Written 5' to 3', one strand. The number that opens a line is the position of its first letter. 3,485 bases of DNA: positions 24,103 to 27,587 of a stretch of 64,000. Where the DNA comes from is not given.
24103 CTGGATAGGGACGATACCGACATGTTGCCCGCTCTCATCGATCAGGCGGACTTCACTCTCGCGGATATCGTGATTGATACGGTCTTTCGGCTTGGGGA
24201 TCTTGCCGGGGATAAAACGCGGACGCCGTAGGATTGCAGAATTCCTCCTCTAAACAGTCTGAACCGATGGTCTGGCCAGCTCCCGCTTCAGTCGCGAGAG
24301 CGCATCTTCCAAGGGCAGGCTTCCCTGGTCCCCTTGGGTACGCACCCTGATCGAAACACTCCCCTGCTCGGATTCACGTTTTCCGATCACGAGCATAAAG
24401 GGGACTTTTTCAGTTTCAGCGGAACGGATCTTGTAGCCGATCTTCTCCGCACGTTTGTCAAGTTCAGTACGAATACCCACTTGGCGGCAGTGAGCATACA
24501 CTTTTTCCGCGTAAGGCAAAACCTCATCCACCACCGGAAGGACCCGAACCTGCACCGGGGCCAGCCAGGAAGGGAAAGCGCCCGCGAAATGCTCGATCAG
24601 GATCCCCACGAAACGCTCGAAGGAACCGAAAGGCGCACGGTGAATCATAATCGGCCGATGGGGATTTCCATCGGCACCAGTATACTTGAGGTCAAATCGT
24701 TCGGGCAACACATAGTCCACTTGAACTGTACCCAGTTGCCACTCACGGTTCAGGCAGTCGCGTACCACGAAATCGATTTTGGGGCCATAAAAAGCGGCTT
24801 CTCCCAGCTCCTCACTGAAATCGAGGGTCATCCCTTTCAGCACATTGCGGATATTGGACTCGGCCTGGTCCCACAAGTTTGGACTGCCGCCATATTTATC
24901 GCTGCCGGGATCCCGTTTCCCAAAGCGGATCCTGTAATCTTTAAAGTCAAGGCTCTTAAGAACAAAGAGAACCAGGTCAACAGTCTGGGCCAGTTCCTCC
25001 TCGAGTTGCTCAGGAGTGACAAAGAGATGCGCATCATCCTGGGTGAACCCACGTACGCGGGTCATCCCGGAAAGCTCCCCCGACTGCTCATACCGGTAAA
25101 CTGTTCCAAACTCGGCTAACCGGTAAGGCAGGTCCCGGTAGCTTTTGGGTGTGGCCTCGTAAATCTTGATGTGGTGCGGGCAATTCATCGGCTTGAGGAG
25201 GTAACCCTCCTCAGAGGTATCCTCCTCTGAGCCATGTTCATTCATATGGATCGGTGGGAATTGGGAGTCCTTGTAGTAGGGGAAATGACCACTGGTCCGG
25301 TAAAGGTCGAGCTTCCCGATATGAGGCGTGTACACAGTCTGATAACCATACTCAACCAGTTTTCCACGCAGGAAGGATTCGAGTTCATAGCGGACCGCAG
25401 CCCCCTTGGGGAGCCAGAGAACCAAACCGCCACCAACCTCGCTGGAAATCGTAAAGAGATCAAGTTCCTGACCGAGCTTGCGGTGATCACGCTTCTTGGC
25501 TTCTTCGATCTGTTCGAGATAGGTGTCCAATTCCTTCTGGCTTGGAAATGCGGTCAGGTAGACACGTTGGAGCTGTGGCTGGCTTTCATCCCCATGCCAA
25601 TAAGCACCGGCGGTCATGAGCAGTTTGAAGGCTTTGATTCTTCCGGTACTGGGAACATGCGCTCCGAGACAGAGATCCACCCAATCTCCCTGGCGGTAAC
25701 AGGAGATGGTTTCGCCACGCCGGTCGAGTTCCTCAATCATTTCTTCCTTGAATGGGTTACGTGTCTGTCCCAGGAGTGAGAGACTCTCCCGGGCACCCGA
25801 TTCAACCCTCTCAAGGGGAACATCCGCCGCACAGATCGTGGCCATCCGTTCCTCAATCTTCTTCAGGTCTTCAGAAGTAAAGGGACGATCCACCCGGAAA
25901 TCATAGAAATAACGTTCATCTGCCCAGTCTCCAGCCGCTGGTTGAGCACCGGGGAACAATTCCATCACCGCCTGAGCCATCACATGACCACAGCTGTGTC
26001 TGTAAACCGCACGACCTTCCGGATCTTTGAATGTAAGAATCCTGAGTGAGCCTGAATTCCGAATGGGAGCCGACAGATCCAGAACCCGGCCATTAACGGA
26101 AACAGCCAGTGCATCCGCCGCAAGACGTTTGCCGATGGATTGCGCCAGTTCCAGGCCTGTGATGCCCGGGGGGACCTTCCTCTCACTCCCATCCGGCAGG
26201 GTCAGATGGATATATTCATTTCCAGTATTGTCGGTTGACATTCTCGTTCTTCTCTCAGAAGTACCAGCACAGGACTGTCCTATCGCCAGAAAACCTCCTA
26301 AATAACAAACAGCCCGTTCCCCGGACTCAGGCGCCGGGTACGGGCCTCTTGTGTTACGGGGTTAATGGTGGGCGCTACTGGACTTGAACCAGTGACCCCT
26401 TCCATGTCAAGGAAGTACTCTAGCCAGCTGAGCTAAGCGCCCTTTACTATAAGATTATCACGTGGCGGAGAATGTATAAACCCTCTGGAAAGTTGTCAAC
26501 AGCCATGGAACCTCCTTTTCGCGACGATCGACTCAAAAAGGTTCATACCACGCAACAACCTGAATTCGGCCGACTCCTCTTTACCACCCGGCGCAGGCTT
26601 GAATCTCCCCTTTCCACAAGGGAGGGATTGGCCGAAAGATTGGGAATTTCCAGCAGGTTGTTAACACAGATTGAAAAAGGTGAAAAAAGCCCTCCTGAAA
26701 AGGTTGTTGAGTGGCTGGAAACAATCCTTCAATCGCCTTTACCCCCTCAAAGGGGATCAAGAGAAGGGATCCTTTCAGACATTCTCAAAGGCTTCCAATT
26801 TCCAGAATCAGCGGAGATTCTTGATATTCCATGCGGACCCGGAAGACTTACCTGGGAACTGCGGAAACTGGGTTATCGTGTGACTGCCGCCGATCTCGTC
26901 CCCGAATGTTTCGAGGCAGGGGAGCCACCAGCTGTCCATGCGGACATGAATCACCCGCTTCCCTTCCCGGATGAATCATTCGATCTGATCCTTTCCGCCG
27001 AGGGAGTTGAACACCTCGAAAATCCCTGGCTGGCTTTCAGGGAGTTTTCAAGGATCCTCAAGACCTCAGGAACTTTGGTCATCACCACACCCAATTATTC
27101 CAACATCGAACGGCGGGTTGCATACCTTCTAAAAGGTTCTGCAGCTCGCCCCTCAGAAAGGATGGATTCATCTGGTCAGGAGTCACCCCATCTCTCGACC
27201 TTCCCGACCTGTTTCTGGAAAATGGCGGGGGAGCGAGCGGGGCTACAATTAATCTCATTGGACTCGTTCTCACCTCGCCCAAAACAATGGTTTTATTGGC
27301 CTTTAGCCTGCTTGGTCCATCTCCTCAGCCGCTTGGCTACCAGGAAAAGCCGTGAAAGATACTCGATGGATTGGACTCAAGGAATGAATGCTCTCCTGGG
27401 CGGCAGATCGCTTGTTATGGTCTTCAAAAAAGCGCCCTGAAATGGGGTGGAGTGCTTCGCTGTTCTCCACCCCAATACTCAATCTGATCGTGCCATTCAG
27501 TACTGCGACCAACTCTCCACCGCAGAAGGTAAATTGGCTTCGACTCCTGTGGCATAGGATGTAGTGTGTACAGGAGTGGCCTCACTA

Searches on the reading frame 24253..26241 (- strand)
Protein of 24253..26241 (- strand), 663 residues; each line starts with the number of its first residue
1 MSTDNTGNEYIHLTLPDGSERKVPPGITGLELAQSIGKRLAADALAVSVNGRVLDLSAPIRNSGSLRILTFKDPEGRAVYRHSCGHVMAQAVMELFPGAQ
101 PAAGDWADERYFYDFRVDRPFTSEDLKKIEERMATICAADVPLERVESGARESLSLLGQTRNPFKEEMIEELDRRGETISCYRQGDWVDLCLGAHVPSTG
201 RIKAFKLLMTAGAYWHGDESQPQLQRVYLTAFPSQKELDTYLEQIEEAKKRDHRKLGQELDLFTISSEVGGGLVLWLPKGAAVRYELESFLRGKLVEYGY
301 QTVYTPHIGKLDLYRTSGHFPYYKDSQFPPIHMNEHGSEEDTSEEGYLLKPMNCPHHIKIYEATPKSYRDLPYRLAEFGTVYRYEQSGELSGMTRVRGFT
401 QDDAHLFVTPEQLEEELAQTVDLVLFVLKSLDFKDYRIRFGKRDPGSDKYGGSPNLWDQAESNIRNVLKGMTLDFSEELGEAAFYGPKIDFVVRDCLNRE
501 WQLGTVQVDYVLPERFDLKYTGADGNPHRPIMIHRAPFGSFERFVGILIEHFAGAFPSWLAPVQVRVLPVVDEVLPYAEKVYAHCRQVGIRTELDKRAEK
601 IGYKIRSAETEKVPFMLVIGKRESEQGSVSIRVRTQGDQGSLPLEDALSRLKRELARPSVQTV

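Call 7: search_protein_families(library=pfam, proteins=[window:24253-26241:-], max_evalue=0.001)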
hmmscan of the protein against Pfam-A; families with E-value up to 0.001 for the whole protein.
window:24253-26241:- (663 aa): 4 families
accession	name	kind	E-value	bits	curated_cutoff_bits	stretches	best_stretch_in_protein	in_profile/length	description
PF00587.30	tRNA-synt_2b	-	3.8e-42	144.8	29.3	1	341-552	5-179/179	tRNA synthetase class II core domain (G, H, P, S and T)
PF03129.25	HGTP_anticodon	-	1.8e-24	86.2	21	1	564-653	1-93/94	Anticodon binding domain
PF07973.19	tRNA_SAD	-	1.6e-14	54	24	1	179-228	1-44/44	Threonyl and Alanyl tRNA synthetase second additional domain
PF02824.27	TGS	-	1.4e-09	38.2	22.2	1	11-70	1-60/60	TGS domain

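Call 65: find_homologous_proteins(query=window:24253-26241:-, max_evalue=1e-50)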
Query window:24253-26241:- (663 aa): 8000 proteins with E <= 1e-50 among 8000 candidates; the best 120 are listed.
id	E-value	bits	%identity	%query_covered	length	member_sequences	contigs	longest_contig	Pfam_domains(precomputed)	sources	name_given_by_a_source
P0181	0.0e+0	1533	100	100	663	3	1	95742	PF03129.26,PF02824.28,PF00587.31,PF07973.20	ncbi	-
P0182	0.0e+0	1372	89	100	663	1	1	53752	PF03129.26,PF02824.28,PF00587.31,PF07973.20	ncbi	-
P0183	0.0e+0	1318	100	86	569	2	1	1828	PF03129.26,PF00587.31,PF07973.20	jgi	-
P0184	0.0e+0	1271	82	99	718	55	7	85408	PF03129.26,PF02824.28,PF00587.31,PF07973.20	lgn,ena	-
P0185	0.0e+0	1252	81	99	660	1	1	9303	PF03129.26,PF02824.28,PF00587.31,PF07973.20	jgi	jgi:threonyl-tRNA synthetase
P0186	0.0e+0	1232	80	99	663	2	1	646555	PF03129.26,PF02824.28,PF00587.31,PF07973.20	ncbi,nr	ncbi:MAG: Threonine--tRNA ligase [bacterium]|nr:Threonine--tRNA ligase [bacterium]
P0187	0.0e+0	1222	78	100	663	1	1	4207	PF03129.26,PF02824.28,PF00587.31,PF07973.20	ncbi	-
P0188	0.0e+0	1220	79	98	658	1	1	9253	PF03129.26,PF02824.28,PF00587.31,PF07973.20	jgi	jgi:threonyl-tRNA synthetase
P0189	0.0e+0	1166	76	97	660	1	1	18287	PF03129.26,PF02824.28,PF00587.31,PF07973.20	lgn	-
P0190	0.0e+0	1161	75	98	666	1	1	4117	PF03129.26,PF02824.28,PF00587.31,PF07973.20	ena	-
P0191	0.0e+0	1153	74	98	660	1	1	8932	PF03129.26,PF02824.28,PF00587.31,PF07973.20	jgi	jgi:threonyl-tRNA synthetase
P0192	0.0e+0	1150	73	98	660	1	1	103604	PF03129.26,PF02824.28,PF00587.31,PF07973.20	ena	-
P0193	0.0e+0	1150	74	99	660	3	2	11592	PF03129.26,PF02824.28,PF00587.31,PF07973.20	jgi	jgi:threonyl-tRNA synthetase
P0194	0.0e+0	1147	74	99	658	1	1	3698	PF03129.26,PF02824.28,PF00587.31,PF07973.20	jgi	jgi:threonyl-tRNA synthetase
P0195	0.0e+0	1146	74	98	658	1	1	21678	PF03129.26,PF02824.28,PF00587.31,PF07973.20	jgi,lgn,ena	-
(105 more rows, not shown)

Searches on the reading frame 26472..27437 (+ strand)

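Call 44: search_protein_families(library=pfam, proteins=[window:26472-27437:+], max_evalue=0.00001)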
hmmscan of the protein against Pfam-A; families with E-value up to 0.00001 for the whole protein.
window:26472-27437:+ (322 aa): 5 families
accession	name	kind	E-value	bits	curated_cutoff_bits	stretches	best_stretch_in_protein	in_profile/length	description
PF08241.18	Methyltransf_11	-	3.8e-18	66.3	21.2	1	117-204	1-95/95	Methyltransferase domain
PF13489.12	Methyltransf_23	-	2.6e-16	60.2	27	1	110-262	20-163/164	Methyltransferase domain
PF13649.12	Methyltransf_25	-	4e-13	50.3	27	1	116-200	1-97/97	Methyltransferase domain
PF13847.12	Methyltransf_31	-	7.1e-09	35.9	27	1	157-212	61-114/145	Methyltransferase domain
PF08242.18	Methyltransf_12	-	9e-07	30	30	1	117-202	1-98/98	Methyltransferase domain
